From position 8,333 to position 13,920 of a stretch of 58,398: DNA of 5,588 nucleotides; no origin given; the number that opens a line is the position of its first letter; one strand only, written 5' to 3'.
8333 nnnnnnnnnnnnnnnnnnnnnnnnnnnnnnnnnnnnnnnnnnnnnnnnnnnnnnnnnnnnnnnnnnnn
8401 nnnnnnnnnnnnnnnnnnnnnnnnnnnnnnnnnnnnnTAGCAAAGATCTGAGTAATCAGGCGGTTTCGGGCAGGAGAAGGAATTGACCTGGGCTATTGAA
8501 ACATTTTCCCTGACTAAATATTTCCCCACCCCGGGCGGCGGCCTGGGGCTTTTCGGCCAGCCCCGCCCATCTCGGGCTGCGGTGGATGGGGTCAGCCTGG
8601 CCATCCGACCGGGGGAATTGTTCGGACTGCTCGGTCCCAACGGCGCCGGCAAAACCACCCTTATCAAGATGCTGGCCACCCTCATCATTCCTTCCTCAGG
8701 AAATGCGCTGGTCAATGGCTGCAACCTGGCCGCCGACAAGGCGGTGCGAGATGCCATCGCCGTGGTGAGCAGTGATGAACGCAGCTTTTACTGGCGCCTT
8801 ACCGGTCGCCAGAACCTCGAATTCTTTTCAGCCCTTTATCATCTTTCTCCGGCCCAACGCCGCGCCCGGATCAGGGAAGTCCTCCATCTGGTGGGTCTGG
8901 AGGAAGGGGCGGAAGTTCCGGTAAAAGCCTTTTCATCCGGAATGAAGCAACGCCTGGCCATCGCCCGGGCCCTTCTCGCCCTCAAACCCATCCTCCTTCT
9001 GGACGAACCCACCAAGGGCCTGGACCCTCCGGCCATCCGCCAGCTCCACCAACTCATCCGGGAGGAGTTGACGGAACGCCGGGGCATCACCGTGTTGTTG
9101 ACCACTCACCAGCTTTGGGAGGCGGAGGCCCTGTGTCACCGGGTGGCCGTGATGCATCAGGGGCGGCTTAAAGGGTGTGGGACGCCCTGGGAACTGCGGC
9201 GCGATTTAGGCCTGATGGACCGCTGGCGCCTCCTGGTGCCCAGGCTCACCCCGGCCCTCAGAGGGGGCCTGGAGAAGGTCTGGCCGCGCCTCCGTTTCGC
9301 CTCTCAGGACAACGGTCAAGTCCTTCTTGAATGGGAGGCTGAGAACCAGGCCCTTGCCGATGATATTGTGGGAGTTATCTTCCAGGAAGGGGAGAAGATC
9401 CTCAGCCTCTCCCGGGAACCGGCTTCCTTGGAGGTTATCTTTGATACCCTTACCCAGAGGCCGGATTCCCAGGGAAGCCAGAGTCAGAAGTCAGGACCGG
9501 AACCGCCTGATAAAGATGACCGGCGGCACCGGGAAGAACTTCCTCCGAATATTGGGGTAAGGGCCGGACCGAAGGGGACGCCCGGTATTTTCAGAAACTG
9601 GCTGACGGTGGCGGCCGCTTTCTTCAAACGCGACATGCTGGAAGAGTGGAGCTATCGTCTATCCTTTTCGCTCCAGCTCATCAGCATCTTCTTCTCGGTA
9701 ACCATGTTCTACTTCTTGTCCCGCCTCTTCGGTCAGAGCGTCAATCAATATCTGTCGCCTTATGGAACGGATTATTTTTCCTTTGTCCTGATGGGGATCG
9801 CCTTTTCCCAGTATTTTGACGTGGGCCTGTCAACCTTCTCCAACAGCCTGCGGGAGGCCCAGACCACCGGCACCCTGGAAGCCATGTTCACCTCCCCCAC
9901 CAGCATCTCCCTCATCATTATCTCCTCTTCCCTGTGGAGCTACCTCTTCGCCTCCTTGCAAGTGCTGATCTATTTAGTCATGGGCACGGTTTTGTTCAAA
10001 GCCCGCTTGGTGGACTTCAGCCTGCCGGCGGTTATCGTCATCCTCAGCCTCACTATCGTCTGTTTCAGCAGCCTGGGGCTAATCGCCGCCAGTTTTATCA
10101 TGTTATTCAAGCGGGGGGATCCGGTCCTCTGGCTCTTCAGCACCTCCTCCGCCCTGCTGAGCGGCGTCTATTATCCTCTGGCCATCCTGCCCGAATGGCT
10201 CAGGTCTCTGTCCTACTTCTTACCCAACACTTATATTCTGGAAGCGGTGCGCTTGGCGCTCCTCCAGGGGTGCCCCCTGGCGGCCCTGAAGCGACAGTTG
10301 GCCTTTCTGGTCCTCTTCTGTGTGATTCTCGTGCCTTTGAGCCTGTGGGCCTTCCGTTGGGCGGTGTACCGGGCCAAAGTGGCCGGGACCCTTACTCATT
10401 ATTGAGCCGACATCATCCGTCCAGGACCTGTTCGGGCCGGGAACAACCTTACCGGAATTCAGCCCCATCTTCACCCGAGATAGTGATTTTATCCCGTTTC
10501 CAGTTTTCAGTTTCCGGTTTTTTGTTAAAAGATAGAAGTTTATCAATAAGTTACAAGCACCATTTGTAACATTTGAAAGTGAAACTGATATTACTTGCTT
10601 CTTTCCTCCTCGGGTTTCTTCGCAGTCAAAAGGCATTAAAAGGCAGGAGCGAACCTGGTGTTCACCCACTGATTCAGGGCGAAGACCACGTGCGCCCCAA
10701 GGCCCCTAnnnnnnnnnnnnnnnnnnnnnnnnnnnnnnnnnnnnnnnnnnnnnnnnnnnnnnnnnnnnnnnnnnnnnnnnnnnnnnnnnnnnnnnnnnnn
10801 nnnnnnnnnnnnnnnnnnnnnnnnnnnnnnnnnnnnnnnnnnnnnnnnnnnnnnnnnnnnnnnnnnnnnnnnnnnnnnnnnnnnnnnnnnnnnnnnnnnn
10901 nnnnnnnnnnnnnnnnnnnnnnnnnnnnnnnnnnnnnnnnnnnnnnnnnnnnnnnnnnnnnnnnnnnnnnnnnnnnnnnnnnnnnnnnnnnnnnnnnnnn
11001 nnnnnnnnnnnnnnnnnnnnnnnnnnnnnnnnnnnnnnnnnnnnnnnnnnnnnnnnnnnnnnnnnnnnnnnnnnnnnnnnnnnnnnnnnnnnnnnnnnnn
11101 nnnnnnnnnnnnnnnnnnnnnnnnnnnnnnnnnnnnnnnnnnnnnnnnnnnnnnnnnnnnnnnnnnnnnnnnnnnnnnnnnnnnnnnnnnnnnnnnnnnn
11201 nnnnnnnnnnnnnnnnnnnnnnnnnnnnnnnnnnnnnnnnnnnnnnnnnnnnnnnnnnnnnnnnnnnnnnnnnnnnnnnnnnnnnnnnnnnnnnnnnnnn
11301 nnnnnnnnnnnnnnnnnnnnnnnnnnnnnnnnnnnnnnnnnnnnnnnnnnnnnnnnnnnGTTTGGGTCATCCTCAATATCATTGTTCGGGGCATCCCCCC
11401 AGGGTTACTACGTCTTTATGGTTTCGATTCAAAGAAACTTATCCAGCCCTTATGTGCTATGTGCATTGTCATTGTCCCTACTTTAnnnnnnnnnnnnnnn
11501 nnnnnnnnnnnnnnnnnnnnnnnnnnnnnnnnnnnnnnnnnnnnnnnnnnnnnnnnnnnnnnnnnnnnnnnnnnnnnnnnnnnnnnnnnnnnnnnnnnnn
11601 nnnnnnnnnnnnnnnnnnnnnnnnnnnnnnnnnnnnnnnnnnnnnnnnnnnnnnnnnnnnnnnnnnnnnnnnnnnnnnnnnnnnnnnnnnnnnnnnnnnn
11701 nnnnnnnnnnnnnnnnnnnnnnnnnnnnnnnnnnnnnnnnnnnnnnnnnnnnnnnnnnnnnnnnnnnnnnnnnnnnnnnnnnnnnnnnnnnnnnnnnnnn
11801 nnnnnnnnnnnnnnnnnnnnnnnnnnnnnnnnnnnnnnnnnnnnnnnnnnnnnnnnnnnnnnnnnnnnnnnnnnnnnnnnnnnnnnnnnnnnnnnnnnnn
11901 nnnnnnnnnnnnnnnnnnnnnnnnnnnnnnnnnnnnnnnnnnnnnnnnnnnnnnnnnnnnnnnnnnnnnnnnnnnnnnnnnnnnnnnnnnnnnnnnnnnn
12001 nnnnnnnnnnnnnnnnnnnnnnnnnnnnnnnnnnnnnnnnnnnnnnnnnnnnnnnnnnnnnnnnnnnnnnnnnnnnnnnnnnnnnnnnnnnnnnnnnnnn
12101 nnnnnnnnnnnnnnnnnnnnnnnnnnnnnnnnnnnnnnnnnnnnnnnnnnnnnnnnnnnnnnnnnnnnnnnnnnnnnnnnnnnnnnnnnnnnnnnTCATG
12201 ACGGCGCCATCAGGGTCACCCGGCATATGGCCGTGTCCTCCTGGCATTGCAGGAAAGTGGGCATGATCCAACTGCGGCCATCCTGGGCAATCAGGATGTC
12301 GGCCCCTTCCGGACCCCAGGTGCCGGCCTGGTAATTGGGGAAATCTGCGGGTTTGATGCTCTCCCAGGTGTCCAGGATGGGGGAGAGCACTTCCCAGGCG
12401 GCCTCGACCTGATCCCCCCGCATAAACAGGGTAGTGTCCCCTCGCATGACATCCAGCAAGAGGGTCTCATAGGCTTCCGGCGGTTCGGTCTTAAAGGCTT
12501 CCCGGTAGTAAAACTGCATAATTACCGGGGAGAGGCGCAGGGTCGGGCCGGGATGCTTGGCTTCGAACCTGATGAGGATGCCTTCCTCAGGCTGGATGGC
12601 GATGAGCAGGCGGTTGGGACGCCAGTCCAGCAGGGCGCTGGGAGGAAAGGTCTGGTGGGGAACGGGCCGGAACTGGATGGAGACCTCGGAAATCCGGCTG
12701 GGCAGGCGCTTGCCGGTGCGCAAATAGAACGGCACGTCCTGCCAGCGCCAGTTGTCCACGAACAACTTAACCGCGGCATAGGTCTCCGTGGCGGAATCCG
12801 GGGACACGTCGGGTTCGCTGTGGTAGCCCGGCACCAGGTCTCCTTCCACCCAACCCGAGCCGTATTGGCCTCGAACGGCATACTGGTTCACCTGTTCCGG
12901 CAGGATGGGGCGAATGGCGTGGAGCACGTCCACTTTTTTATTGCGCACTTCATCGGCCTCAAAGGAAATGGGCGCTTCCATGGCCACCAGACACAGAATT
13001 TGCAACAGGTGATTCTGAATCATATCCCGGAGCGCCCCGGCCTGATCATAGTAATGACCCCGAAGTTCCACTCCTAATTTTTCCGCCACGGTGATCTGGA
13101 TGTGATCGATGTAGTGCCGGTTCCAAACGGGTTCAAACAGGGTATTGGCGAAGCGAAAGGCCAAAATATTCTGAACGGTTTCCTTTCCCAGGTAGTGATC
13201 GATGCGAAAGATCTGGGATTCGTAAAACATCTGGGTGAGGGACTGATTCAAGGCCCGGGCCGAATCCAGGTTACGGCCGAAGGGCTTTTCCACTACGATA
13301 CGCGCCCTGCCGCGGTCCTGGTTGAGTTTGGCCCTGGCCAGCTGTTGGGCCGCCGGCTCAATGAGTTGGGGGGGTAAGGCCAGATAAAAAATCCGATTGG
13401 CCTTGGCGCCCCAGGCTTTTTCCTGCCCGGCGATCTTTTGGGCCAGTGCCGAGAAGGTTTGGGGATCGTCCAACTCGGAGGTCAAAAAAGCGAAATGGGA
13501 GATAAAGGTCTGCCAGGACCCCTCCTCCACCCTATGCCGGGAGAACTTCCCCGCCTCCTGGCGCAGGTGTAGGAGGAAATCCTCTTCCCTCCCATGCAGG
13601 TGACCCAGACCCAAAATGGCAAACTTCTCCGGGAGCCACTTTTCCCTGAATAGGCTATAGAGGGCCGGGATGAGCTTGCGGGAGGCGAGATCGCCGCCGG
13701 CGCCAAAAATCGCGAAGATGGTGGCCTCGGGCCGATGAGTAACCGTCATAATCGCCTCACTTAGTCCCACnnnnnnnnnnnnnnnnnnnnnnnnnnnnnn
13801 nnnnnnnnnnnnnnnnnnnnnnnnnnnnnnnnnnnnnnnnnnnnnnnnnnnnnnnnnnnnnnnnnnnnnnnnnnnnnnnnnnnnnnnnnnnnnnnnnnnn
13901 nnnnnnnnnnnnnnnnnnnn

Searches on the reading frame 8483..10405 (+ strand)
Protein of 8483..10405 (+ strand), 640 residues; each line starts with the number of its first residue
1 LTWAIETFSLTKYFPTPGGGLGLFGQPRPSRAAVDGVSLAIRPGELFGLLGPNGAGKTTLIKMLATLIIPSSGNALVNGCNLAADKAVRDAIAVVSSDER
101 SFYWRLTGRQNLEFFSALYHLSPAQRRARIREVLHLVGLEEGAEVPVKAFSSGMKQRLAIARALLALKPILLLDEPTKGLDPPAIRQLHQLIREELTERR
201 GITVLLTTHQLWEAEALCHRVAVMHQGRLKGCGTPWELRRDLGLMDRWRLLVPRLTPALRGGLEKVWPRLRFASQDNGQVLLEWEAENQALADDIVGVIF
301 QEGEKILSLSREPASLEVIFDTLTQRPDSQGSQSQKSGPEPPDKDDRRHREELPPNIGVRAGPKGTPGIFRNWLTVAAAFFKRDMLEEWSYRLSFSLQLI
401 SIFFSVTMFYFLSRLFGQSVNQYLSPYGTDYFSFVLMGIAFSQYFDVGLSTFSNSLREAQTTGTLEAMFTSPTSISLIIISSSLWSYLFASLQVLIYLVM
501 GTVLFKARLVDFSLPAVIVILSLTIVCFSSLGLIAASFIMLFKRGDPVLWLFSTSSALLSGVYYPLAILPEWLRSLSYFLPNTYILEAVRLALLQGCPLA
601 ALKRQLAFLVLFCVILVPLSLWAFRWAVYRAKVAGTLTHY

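Call 14: search_protein_families(library=ncbifam, proteins=[window:8483-10405:+], max_evalue=0.00001)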
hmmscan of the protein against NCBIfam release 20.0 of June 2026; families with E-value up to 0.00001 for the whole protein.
window:8483-10405:+ (640 aa): 183 families (the best 25 are shown)
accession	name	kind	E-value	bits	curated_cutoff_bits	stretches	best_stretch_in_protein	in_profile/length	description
TIGR01188.1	drrA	subfamily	5.7e-67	226.1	312.45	1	32-323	7-300/302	daunorubicin resistance ABC transporter, ATP-binding protein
NF033858.1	ABC2_perm_RbbA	equivalog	1.2e-49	169.1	1050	1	32-241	280-487/909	ribosome-associated ATPase/putative transporter RbbA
TIGR03864.1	PQQ_ABC_ATP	hypoth_equivalog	5.2e-44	150.4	302.25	1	30-243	13-224/236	ABC transporter, ATP-binding subunit, PQQ-dependent alcohol dehydrogenase system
NF010060.0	PRK13537.1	equivalog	1.1e-43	149.4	521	1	31-239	28-234/314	nodulation factor ABC transporter ATP-binding protein NodI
TIGR03740.1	galliderm_ABC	subfamily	7.6e-43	146.8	309.75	1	31-230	13-203/223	lantibiotic protection ABC transporter ATP-binding subunit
TIGR03522.1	GldA_ABC_ATP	equivalog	1.7e-41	142.6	402.6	1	31-324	15-301/301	gliding motility-associated ABC transporter ATP-binding subunit GldA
NF010059.0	PRK13536.1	equivalog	3.3e-41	141.2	549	1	31-238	56-261/342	nodulation factor ABC transporter ATP-binding protein NodI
TIGR01288.1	nodI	equivalog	2.3e-38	131.9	424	1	33-235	19-219/303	nodulation factor ABC transporter ATP-binding protein NodI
TIGR04521.1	ECF_ATPase_2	equivalog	2.4e-36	125.3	330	1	31-256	18-250/279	energy-coupling factor transporter ATPase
TIGR01186.1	proV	subfamily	1.5e-35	123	326.6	1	31-238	6-217/363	betaine/proline/choline family ABC transporter ATP-binding protein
TIGR03265.1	PhnT2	equivalog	1.7e-34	119.6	457.7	1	32-239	18-223/353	putative 2-aminoethylphosphonate ABC transporter ATP-binding protein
TIGR04520.1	ECF_ATPase_1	equivalog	2.2e-34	119.1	315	1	30-255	14-240/269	energy-coupling factor transporter ATPase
TIGR00968.1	3a0106s01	subfamily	8.7e-34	117.1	342.75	1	32-239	14-219/237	sulfate ABC transporter ATP-binding protein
TIGR04406.1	LPS_export_lptB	equivalog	1.1e-33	116.5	240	1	30-237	13-221/239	LPS export ABC transporter ATP-binding protein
NF047930.1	ABC_ATP_B6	equivalog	4.5e-33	114.6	670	1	32-235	16-220/510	putative B6 ABC transporter ATP-binding protein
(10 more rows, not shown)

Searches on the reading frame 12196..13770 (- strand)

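Call 14: search_protein_families(library=ncbifam, proteins=[window:12196-13770:-], max_evalue=0.00001)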
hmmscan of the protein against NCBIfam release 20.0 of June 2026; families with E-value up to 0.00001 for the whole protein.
window:12196-13770:- (524 aa): 3 families
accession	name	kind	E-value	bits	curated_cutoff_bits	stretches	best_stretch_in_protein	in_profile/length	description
TIGR00871.1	zwf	equivalog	6.1e-187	622.2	400.6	1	16-501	2-483/486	glucose-6-phosphate dehydrogenase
NF009492.0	PRK12853.1-3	equivalog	1.6e-127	426.4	428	1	12-495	5-465/472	glucose-6-phosphate dehydrogenase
NF004331.0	PRK05722.2-1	equivalog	1.9e-69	235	622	1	20-370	7-327/425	glucose-6-phosphate dehydrogenase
